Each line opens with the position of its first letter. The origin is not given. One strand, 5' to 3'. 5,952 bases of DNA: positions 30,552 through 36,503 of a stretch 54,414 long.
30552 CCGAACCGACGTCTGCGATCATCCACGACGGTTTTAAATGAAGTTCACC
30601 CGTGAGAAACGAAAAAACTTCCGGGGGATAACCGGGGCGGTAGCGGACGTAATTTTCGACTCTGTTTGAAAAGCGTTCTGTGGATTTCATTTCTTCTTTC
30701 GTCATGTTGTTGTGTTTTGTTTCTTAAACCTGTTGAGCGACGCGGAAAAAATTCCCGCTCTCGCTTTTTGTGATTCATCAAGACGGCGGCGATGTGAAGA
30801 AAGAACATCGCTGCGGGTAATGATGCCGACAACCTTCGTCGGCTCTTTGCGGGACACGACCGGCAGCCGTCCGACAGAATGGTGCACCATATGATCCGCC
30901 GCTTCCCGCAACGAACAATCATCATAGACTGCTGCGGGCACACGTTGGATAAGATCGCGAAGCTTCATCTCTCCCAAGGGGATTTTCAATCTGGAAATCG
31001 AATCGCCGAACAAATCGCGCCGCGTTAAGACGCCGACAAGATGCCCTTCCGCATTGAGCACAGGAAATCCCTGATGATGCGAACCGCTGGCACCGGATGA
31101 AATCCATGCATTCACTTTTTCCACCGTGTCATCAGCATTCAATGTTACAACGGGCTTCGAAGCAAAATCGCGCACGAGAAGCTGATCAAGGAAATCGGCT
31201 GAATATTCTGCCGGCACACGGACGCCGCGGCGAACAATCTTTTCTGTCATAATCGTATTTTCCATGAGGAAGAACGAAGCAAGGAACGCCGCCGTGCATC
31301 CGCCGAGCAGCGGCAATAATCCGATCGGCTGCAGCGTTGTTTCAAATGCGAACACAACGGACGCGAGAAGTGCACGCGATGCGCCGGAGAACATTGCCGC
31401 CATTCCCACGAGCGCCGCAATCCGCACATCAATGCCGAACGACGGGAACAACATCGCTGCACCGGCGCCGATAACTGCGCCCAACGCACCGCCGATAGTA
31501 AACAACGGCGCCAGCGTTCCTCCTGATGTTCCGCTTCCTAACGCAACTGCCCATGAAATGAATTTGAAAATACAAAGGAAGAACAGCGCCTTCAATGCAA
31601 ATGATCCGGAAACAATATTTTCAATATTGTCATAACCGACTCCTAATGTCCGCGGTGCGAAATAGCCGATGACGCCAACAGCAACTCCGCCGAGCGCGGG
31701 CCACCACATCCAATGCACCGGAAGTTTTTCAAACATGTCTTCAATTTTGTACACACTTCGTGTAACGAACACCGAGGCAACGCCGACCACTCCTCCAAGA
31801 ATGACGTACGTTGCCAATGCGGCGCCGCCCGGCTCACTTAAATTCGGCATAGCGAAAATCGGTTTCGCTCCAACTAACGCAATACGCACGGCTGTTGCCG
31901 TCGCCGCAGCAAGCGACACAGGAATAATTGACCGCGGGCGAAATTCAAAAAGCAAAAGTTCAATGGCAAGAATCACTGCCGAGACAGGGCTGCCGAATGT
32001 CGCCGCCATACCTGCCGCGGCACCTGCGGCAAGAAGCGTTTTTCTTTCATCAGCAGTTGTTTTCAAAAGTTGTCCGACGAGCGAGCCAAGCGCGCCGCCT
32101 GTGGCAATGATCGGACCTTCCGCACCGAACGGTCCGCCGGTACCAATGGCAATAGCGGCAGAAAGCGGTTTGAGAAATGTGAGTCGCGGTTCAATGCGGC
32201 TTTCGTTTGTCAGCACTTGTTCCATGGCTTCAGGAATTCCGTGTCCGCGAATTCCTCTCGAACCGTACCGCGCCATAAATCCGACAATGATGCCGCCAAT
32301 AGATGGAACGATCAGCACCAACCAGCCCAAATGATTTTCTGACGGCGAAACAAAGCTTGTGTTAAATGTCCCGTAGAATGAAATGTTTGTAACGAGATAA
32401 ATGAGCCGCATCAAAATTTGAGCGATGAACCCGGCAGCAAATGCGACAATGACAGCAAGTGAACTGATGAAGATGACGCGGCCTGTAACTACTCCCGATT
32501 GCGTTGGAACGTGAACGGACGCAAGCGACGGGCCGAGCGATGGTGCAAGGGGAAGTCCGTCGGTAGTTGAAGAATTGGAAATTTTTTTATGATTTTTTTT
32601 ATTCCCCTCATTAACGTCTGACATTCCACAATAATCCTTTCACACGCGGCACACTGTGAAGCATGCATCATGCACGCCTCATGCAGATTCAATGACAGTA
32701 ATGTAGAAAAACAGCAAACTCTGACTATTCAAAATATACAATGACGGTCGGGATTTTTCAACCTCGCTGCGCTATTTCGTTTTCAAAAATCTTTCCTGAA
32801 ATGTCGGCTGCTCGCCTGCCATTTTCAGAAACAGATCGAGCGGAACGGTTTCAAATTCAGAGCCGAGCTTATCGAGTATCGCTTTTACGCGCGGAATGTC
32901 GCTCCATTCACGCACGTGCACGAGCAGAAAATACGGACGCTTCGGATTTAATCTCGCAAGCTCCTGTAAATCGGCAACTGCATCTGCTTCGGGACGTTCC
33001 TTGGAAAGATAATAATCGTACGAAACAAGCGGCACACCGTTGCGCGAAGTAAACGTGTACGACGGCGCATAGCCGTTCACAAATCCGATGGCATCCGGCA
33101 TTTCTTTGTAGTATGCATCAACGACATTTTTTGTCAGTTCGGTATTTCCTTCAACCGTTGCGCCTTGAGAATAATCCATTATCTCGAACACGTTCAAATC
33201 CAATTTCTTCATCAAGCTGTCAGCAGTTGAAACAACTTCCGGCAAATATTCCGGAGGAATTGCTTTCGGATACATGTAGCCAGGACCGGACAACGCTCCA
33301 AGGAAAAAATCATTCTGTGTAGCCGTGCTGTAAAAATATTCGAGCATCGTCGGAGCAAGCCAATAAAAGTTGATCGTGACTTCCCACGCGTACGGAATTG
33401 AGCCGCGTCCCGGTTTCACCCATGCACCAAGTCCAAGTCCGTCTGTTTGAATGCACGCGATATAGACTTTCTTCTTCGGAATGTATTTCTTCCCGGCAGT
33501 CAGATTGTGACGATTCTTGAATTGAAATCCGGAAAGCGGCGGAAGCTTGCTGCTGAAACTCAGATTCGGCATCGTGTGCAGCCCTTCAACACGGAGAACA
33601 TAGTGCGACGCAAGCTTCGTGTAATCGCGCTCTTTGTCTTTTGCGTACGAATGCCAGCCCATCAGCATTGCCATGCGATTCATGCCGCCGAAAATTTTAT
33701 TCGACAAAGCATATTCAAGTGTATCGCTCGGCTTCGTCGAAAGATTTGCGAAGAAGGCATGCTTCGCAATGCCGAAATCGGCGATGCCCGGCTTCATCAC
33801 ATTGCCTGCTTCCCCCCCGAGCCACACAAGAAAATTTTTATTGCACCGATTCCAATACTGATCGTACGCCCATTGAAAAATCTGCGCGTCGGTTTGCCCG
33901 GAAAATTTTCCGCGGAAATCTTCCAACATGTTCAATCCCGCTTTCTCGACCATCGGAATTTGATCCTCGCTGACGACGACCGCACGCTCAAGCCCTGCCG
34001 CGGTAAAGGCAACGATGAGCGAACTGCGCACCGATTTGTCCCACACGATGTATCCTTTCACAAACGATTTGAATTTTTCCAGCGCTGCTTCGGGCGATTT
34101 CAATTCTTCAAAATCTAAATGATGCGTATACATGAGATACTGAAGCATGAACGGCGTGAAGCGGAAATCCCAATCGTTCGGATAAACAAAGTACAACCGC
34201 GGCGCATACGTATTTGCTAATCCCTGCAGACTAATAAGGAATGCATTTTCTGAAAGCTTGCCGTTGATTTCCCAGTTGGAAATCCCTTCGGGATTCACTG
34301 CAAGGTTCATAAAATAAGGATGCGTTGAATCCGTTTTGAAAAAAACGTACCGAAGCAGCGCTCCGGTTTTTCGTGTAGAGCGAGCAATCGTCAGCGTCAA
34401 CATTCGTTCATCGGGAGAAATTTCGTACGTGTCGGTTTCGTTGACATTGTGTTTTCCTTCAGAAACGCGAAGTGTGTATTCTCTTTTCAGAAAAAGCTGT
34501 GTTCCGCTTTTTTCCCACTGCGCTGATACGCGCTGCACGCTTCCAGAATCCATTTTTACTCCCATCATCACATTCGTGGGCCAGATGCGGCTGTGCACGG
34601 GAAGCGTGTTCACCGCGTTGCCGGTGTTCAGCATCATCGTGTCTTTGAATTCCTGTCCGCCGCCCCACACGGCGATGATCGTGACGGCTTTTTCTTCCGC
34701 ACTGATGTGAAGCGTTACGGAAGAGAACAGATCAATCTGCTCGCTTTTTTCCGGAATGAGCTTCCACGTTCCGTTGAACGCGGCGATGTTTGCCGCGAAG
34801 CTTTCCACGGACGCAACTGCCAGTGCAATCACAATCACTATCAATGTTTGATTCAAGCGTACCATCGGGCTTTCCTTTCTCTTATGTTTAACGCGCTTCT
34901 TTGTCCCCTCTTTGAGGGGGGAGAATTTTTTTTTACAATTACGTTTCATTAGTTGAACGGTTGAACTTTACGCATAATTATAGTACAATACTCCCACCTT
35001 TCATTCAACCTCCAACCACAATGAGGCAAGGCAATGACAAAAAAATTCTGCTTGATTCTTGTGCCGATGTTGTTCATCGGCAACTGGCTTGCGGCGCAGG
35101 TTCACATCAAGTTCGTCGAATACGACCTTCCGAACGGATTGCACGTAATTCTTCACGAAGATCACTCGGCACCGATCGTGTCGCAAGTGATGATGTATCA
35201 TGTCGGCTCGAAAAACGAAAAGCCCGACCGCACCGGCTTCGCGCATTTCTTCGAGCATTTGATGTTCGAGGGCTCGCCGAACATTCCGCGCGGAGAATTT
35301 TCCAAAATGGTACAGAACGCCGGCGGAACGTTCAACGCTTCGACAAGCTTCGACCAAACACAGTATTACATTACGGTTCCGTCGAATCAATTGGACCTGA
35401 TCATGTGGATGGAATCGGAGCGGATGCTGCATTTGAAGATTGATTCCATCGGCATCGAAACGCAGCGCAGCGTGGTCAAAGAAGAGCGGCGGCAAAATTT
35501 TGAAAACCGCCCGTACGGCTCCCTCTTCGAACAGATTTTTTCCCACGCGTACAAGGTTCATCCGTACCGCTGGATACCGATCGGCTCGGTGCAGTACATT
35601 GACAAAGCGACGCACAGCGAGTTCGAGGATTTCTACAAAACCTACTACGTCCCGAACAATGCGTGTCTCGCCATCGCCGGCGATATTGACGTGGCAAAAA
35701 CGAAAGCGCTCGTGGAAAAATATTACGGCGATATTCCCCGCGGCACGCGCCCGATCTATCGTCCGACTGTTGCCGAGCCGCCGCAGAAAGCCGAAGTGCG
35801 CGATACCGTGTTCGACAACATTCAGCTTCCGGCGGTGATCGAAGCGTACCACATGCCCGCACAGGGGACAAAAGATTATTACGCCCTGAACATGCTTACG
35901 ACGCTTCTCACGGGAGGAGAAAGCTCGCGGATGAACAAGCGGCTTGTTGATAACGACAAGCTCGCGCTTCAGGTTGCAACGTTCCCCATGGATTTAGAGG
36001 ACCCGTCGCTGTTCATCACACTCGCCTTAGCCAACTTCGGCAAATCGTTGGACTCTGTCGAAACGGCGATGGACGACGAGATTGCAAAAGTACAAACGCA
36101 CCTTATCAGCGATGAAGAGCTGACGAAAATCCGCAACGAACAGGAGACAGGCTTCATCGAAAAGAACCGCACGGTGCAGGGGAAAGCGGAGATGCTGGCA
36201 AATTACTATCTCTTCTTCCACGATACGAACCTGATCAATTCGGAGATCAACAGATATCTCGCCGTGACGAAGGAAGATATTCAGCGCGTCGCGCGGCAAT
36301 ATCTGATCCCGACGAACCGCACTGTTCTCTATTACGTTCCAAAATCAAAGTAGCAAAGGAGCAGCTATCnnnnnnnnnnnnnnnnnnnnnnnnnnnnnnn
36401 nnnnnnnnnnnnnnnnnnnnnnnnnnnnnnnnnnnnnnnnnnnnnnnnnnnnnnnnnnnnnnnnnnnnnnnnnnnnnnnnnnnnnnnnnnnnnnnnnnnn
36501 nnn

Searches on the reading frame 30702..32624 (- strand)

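Call 61: search_protein_families(library=pfam, proteins=[window:30702-32624:-], max_evalue=0.001)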
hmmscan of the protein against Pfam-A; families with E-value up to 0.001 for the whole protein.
window:30702-32624:- (640 aa): 2 families
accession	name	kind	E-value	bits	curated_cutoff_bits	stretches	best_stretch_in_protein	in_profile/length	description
PF00654.25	Voltage_CLC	-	1e-79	268.7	24.8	1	110-449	1-344/346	Voltage gated chloride channel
PF00571.33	CBS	-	2.9e-20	72.8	24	2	556-609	2-53/57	CBS domain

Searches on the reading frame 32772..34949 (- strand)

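Call 61: search_protein_families(library=pfam, proteins=[window:32772-34949:-], max_evalue=0.001)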
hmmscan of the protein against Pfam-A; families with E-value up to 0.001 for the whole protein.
window:32772-34949:- (725 aa): 4 families
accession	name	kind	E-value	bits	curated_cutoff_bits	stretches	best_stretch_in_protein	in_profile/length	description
PF14323.11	GxGYxYP_C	-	2.5e-56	191.7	27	1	493-711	1-241/242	GxGYxYP putative glycoside hydrolase C-terminal domain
PF20957.2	GxGYxYP_N_2nd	-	7.2e-22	77.7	24.5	1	297-369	1-68/68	GxGYxYP_N second domain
PF20958.2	GxGYxYP_N_3rd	-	2.7e-18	66.3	24.4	1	375-467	5-90/91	GxGYxYP third domain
PF16216.10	GxGYxYP_N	-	3.1e-07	30.5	23.9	1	227-295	9-72/72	GxGYxYP_N 1st domain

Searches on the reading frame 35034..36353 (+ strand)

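Call 61: search_protein_families(library=pfam, proteins=[window:35034-36353:+], max_evalue=0.001)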
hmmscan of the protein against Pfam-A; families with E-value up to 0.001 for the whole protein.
window:35034-36353:+ (439 aa): 2 families
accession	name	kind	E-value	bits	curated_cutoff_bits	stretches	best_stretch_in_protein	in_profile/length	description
PF05193.26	Peptidase_M16_C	-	7.6e-32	111.1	23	1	192-368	2-179/181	Peptidase M16 inactive domain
PF00675.25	Peptidase_M16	-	1.1e-25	90.8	22.3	1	38-177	2-140/149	Insulinase (Peptidase family M16)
